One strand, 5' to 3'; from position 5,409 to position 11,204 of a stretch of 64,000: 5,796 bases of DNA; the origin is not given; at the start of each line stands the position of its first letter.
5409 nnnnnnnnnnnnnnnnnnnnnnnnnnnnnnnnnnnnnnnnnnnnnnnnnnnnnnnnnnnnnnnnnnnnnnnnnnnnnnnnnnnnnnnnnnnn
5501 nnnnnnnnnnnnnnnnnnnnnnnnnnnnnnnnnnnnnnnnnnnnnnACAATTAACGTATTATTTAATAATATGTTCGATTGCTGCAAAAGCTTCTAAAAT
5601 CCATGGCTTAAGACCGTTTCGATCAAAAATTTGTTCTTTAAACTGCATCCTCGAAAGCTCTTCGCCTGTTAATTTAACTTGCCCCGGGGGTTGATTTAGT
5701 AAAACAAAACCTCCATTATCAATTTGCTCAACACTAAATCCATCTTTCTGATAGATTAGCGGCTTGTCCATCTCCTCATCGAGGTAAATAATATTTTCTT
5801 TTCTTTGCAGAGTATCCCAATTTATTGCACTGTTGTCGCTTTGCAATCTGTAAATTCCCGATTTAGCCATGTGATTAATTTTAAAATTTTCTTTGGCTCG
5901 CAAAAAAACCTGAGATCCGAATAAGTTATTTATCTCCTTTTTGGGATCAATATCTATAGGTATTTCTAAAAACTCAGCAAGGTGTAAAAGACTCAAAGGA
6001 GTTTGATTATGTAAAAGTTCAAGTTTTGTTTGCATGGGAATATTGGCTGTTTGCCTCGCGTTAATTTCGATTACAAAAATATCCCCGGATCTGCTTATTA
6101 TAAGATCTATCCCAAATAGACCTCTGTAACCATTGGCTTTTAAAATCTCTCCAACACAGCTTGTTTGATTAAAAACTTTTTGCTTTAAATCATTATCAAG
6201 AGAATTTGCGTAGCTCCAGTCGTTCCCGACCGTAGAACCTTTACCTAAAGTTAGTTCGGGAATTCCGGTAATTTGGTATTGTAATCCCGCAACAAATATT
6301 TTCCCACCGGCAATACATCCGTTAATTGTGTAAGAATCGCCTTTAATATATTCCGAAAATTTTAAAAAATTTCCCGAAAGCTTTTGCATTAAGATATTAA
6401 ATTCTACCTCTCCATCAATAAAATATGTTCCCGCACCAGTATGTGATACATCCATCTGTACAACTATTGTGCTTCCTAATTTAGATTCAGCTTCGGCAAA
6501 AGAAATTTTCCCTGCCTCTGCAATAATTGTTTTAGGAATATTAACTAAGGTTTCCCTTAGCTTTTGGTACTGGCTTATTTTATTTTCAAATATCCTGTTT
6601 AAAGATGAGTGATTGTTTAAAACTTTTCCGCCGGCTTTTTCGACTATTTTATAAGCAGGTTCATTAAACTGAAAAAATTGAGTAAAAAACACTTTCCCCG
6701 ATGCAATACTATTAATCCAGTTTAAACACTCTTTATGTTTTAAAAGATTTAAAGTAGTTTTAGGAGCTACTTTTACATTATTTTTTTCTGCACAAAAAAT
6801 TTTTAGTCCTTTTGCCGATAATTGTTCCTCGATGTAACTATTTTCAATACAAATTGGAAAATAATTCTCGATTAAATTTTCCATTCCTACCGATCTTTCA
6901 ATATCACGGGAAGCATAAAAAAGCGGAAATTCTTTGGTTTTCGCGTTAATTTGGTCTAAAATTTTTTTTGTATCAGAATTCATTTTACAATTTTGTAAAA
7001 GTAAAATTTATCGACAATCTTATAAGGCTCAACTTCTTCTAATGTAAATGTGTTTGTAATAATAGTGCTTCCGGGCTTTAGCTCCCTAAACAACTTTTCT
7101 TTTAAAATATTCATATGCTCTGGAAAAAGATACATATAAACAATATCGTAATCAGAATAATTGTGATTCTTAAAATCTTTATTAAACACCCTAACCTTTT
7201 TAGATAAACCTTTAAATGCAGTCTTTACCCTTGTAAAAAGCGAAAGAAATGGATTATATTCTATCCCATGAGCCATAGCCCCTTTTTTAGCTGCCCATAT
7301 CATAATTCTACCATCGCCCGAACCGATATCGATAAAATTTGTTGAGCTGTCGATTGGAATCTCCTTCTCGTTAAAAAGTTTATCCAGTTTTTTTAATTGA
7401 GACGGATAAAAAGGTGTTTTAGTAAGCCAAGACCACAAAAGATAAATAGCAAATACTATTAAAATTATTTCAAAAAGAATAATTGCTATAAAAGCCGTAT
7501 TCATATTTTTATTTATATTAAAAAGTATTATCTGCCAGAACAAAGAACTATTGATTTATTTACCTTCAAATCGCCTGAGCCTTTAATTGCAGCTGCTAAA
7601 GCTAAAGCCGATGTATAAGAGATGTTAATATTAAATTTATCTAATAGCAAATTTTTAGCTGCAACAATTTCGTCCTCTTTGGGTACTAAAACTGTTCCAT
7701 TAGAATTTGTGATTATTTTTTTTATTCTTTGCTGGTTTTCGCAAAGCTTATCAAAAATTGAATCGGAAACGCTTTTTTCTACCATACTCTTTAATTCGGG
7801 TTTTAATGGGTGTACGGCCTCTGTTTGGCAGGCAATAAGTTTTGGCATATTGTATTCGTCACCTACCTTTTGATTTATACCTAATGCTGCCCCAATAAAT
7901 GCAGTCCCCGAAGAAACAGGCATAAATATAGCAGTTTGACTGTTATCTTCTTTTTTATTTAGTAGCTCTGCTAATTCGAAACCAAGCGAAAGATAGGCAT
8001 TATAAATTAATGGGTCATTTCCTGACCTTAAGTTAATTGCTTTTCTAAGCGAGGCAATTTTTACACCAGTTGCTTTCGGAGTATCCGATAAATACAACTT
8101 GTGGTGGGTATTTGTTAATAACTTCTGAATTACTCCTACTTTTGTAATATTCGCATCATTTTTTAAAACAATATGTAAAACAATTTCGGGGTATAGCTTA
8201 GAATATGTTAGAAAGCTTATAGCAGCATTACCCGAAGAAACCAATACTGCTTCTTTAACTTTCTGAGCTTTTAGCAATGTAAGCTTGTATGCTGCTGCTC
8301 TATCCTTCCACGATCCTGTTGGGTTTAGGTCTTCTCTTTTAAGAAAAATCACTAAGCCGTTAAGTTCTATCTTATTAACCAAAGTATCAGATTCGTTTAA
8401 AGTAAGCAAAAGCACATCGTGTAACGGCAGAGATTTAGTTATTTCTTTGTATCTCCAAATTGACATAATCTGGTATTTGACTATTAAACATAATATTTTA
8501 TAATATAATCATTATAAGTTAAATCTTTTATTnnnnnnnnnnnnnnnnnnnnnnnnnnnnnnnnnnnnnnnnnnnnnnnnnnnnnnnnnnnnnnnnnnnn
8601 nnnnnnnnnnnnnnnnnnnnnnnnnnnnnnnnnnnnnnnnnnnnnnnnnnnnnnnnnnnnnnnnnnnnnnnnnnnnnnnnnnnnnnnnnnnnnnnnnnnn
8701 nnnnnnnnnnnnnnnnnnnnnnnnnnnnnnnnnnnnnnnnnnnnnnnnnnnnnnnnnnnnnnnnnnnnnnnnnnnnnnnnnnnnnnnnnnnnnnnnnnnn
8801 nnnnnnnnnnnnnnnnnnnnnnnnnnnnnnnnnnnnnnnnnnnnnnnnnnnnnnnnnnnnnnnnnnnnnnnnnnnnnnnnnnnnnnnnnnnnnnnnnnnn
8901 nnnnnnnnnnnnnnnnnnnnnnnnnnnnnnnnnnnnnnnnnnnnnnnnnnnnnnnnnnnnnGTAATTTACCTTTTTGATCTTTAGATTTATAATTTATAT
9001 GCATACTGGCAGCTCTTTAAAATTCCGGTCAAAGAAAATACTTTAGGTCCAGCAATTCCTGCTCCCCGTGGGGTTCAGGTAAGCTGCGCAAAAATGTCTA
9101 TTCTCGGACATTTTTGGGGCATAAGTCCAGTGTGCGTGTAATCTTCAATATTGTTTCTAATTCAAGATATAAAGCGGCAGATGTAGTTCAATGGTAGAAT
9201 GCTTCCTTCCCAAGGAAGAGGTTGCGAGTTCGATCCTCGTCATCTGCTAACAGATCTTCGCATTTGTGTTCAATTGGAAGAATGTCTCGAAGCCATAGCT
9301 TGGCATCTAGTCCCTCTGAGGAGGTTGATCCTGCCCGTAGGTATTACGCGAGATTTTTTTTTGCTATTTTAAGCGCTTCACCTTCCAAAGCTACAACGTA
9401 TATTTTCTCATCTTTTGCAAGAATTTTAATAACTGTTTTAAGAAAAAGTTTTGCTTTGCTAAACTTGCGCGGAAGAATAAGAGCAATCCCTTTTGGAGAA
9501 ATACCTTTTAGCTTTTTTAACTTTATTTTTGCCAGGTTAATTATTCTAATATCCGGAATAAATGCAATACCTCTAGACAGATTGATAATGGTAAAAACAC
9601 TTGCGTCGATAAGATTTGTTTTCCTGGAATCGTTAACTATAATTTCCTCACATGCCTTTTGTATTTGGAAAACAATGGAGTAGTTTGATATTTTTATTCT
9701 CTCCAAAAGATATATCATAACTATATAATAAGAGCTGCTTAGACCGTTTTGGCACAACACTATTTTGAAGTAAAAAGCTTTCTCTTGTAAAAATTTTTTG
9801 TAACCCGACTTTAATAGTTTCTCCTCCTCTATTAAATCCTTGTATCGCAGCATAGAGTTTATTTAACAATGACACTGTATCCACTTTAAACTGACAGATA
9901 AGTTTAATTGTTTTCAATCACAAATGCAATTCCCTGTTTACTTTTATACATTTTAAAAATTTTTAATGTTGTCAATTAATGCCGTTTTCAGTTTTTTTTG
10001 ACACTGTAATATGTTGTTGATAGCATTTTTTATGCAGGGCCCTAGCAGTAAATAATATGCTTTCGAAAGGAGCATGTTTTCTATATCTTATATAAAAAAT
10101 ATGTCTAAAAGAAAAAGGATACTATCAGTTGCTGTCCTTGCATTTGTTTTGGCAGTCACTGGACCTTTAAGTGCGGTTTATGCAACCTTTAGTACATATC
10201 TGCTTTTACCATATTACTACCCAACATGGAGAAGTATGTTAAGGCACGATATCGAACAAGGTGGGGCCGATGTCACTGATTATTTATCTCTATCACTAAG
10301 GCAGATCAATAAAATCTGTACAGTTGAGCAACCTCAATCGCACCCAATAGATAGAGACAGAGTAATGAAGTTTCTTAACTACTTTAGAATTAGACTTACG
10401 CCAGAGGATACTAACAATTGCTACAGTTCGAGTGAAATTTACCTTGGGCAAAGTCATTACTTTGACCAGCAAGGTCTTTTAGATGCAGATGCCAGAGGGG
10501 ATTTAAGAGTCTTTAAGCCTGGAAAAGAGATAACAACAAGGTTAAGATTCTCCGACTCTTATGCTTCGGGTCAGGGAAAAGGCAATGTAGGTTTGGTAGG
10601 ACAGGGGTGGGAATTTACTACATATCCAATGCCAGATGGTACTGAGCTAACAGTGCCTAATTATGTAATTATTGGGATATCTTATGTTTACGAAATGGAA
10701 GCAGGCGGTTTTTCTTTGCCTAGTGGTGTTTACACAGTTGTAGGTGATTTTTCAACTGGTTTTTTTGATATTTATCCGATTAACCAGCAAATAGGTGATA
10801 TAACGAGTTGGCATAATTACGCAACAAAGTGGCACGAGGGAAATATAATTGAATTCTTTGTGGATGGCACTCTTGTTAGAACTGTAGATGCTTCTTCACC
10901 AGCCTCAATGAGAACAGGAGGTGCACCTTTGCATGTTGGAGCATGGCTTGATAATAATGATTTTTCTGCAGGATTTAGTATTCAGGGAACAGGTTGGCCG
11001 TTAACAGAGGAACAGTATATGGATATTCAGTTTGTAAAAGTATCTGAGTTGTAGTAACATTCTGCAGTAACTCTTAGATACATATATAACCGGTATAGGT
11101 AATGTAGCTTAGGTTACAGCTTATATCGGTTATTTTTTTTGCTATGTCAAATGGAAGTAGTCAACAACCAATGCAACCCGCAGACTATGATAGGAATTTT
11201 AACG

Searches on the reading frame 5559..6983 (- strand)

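Call 31: search_protein_families(library=pfam, proteins=[window:5559-6983:-], max_evalue=0.001)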
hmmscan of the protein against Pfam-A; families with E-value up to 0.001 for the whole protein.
window:5559-6983:- (474 aa): 3 families
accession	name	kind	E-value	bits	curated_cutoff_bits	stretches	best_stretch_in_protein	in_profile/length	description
PF02655.19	ATP-grasp_3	-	1.8e-11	44.8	23.2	1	133-313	2-159/160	ATP-grasp domain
PF14397.11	ATPgrasp_ST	-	6.2e-05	22.8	31.4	0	288-320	233-266/278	Sugar-transfer associated ATP-grasp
PF14398.11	ATPgrasp_YheCD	-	0.00026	20.8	26.8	0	284-339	200-255/255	YheC/D like ATP-grasp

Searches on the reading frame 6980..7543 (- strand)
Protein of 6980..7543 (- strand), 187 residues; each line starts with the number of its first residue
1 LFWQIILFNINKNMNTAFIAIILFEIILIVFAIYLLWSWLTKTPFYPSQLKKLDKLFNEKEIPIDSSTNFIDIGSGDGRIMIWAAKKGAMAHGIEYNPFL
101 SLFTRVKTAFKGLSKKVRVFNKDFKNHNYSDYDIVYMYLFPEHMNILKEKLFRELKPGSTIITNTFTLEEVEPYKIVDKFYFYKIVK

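Call 31: search_protein_families(library=pfam, proteins=[window:6980-7543:-], max_evalue=0.001)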
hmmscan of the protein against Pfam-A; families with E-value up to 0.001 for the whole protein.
window:6980-7543:- (187 aa): 5 families
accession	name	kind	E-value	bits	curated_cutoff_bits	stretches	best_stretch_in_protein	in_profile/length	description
PF13847.12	Methyltransf_31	-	2.6e-06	27.6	27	1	64-180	1-126/145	Methyltransferase domain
PF13649.12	Methyltransf_25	-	2.5e-05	25.3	27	1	71-156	2-94/97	Methyltransferase domain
PF08123.19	DOT1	-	7e-05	22.9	23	0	60-133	36-109/205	Histone methylation protein DOT1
PF08242.18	Methyltransf_12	-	0.00023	22.2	30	1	71-146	1-80/98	Methyltransferase domain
PF08241.18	Methyltransf_11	-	0.00044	21.3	21.2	1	71-161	1-93/95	Methyltransferase domain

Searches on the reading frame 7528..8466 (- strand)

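Call 31: search_protein_families(library=pfam, proteins=[window:7528-8466:-], max_evalue=0.001)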
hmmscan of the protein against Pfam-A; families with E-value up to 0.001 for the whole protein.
window:7528-8466:- (312 aa): 1 family
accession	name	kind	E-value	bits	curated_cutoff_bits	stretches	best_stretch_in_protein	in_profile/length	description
PF00291.31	PALP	-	1.3e-36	126.9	35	1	35-308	19-291/295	Pyridoxal-phosphate dependent enzyme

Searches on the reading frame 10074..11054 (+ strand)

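Call 32: search_protein_families(library=pfam, proteins=[window:10074-11054:+], max_evalue=0.001)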
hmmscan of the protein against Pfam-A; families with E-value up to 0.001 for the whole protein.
window:10074-11054:+ (326 aa): 1 family
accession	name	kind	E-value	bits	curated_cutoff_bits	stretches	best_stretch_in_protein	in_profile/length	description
PF00722.28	Glyco_hydro_16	-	0.00025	21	22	1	244-276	109-140/175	Glycosyl hydrolases family 16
